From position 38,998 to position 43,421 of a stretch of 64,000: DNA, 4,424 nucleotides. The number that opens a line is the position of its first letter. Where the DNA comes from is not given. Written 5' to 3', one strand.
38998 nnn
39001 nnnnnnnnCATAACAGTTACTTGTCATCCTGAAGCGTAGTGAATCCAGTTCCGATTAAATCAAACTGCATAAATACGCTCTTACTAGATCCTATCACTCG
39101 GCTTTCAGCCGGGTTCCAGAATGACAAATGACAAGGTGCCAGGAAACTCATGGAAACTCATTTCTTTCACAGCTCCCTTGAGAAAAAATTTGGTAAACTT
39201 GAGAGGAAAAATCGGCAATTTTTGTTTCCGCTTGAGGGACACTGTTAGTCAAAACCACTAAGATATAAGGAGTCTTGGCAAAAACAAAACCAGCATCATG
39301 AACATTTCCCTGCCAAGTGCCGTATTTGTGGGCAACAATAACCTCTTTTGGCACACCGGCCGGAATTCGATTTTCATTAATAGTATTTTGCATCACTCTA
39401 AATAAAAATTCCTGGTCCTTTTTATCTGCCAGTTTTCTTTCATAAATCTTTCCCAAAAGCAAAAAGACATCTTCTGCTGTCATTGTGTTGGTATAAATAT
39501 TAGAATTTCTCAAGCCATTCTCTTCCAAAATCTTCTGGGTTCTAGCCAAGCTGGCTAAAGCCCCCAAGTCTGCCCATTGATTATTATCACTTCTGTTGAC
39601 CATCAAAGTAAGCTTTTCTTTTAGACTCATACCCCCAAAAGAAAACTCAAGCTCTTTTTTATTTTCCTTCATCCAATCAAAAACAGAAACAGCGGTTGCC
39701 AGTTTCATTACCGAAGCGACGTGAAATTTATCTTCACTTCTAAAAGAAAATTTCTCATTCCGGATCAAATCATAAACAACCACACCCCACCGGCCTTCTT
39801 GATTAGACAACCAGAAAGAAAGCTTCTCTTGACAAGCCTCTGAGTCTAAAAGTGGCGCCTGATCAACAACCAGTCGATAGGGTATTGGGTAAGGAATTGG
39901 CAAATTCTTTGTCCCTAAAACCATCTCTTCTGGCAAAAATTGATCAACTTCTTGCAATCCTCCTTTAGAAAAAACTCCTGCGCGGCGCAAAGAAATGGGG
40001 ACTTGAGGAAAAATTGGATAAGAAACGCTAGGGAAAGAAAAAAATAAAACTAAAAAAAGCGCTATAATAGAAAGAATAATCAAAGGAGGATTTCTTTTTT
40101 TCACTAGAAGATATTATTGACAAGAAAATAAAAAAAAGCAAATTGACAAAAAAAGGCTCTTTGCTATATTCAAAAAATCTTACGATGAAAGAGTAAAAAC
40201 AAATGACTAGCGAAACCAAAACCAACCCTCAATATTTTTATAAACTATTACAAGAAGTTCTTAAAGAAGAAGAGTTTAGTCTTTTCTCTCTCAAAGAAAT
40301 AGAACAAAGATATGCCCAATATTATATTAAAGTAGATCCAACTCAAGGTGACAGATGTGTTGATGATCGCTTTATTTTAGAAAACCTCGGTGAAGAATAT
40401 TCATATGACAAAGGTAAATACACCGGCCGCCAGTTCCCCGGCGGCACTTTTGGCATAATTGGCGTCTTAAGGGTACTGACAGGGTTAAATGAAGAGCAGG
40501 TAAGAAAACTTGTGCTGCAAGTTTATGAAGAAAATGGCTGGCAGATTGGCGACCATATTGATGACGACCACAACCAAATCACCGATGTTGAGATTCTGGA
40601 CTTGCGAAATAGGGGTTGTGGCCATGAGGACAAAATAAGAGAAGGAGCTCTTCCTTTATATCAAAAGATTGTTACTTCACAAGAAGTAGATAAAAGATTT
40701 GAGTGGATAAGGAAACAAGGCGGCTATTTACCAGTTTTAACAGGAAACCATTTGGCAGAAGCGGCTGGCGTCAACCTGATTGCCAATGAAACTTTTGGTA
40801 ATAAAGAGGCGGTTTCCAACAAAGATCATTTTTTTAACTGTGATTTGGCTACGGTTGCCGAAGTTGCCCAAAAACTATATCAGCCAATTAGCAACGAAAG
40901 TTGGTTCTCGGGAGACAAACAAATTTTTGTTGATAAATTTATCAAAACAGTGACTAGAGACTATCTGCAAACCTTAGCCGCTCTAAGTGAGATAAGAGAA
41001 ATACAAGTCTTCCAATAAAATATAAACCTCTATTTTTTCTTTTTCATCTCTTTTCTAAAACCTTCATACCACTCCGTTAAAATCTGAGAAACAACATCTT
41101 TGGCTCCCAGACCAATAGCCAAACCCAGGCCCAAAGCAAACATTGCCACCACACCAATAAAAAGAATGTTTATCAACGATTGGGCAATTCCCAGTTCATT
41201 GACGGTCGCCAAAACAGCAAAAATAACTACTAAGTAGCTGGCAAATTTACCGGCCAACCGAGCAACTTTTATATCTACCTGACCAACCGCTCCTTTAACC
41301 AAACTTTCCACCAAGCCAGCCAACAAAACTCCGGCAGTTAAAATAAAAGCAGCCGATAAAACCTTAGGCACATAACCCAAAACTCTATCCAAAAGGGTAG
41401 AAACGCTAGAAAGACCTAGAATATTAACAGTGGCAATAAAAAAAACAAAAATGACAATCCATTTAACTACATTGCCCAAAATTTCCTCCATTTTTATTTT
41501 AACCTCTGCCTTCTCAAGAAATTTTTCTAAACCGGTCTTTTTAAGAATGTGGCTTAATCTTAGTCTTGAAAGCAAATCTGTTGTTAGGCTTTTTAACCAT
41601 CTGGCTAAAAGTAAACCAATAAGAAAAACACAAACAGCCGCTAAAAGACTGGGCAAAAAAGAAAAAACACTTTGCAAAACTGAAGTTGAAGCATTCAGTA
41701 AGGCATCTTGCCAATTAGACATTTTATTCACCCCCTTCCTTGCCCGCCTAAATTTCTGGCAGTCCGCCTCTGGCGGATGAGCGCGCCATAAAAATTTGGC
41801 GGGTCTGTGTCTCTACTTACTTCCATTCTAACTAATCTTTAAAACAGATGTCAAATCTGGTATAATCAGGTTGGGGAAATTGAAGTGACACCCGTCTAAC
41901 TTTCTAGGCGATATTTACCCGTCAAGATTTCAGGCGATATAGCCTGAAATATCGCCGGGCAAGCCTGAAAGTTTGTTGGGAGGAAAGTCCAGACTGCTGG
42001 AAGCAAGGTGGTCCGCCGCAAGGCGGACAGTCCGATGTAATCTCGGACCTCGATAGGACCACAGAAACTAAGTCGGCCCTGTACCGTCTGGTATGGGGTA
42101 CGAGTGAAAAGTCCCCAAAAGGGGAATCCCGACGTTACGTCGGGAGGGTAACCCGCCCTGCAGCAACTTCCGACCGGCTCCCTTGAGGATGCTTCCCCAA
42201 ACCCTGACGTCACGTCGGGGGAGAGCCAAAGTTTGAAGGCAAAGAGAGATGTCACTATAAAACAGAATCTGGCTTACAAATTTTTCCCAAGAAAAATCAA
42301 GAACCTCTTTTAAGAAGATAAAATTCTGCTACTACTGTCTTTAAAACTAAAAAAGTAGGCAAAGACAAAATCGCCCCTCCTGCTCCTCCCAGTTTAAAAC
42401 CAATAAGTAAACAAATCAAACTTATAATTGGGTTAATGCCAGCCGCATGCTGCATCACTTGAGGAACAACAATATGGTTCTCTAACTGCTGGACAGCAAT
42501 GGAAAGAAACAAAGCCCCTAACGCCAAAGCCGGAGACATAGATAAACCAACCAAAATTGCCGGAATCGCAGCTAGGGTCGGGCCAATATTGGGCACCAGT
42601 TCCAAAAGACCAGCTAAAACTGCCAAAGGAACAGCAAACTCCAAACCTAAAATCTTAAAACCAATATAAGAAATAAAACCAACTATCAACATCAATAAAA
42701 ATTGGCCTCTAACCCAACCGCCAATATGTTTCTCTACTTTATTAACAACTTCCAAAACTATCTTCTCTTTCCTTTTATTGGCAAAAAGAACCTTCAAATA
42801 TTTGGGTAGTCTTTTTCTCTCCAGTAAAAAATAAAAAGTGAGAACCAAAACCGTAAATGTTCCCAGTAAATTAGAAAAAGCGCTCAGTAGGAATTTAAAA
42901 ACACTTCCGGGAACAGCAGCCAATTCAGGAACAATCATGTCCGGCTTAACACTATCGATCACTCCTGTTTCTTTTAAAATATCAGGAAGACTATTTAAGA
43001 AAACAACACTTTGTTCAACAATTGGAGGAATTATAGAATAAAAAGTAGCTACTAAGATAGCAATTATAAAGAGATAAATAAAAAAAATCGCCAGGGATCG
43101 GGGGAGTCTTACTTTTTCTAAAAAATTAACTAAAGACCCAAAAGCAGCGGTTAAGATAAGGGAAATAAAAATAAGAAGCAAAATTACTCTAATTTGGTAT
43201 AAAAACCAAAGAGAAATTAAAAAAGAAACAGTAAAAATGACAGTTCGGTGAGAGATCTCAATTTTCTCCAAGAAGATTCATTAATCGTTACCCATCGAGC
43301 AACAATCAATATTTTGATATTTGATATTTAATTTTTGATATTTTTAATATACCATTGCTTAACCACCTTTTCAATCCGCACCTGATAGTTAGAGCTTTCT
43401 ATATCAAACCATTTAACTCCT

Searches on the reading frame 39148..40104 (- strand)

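Call 17: search_protein_families(library=pfam, proteins=[window:39148-40104:-], max_evalue=0.001)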
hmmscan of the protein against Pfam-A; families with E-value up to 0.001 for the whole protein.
window:39148-40104:- (318 aa): 1 family
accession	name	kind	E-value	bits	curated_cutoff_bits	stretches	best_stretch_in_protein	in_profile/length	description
PF13354.11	Beta-lactamase2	-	1.1e-27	97.3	22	2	159-286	73-214/214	Beta-lactamase enzyme family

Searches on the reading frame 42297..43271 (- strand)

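Call 17: search_protein_families(library=pfam, proteins=[window:42297-43271:-], max_evalue=0.001)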
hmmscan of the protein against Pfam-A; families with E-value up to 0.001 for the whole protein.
window:42297-43271:- (324 aa): 1 family
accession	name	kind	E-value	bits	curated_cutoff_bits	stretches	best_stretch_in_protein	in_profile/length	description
PF01594.21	AI-2E_transport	-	7.1e-53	180.3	34.3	1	12-316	3-325/327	AI-2E family transporter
